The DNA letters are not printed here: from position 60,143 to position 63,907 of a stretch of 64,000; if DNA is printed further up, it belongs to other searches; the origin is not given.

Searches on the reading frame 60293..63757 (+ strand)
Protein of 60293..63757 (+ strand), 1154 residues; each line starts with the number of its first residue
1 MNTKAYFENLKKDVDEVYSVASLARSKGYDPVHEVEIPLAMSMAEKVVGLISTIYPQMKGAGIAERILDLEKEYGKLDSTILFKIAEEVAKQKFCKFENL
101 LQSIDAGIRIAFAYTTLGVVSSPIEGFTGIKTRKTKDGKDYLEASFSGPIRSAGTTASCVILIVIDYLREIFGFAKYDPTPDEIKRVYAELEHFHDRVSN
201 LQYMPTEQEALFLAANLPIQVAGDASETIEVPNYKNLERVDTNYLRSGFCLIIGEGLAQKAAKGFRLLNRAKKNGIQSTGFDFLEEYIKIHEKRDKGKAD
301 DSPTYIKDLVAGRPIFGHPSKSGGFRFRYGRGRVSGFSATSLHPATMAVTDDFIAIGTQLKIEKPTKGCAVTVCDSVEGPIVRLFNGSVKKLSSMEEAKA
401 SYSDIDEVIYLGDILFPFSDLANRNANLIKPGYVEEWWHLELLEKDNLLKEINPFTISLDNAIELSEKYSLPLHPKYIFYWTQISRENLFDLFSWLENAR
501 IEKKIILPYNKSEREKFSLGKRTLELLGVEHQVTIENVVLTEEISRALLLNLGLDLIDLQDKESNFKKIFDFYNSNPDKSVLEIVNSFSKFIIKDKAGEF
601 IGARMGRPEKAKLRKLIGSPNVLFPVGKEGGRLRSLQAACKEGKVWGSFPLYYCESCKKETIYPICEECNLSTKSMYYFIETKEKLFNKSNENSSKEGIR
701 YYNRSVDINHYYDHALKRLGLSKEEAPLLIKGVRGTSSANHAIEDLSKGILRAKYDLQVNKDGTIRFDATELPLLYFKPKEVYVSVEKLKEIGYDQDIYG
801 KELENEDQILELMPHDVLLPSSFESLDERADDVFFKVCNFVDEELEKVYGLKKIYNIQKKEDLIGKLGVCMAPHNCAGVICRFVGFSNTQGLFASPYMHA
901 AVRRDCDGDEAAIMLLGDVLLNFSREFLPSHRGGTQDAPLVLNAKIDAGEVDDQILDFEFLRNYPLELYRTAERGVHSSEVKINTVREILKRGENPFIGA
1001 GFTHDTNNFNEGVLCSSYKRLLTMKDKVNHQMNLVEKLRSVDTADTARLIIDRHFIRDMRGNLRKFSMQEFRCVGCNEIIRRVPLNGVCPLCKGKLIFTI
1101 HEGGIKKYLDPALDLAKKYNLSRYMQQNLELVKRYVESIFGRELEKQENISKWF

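Call 10: search_protein_families(library=pfam, proteins=[window:60293-63757:+], max_evalue=0.001)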
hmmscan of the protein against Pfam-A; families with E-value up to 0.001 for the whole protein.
window:60293-63757:+ (1154 aa): 3 families
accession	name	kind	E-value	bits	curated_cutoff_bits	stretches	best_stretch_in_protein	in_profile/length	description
PF24844.1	PolC_DP2_central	-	4.1e-108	362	24.3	1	298-683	7-367/372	DNA polymerase II large subunit DP2, central domain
PF24846.1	PolC_DP2_cat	-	7.5e-101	337.5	24.3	1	729-1027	7-299/299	DNA polymerase II large subunit DP2, catalytic domain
PF03833.19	PolC_DP2_N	-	7.9e-72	242.1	24.3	1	6-289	2-270/271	DNA polymerase II large subunit DP2, N-terminal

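Call 13: find_encoding_contigs(protein=window:60293-63757:+, flank=1000, max_places=6)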
Protein window:60293-63757:+ (1154 aa): 3 contigs read that carry it; 3 places shown.
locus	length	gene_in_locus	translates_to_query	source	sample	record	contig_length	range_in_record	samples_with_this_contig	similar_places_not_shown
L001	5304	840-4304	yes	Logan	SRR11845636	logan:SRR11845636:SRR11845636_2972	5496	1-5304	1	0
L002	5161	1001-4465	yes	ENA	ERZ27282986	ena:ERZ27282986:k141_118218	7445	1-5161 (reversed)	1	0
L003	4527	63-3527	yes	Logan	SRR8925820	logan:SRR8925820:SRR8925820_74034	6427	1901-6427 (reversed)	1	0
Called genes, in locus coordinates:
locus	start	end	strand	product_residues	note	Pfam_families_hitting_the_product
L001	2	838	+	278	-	?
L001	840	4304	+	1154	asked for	PF03833:PolC_DP2_N, PF24844:PolC_DP2_central, PF24846:PolC_DP2_cat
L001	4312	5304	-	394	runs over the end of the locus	?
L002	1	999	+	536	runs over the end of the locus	PF01336:tRNA_anti-codon (weak), PF00149:Metallophos, PF04042:DNA_pol_E_B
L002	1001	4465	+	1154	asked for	PF03833:PolC_DP2_N, PF24844:PolC_DP2_central, PF24846:PolC_DP2_cat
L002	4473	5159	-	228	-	?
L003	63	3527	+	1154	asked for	PF03833:PolC_DP2_N, PF24844:PolC_DP2_central, PF24846:PolC_DP2_cat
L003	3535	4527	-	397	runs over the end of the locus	PF01970:TctA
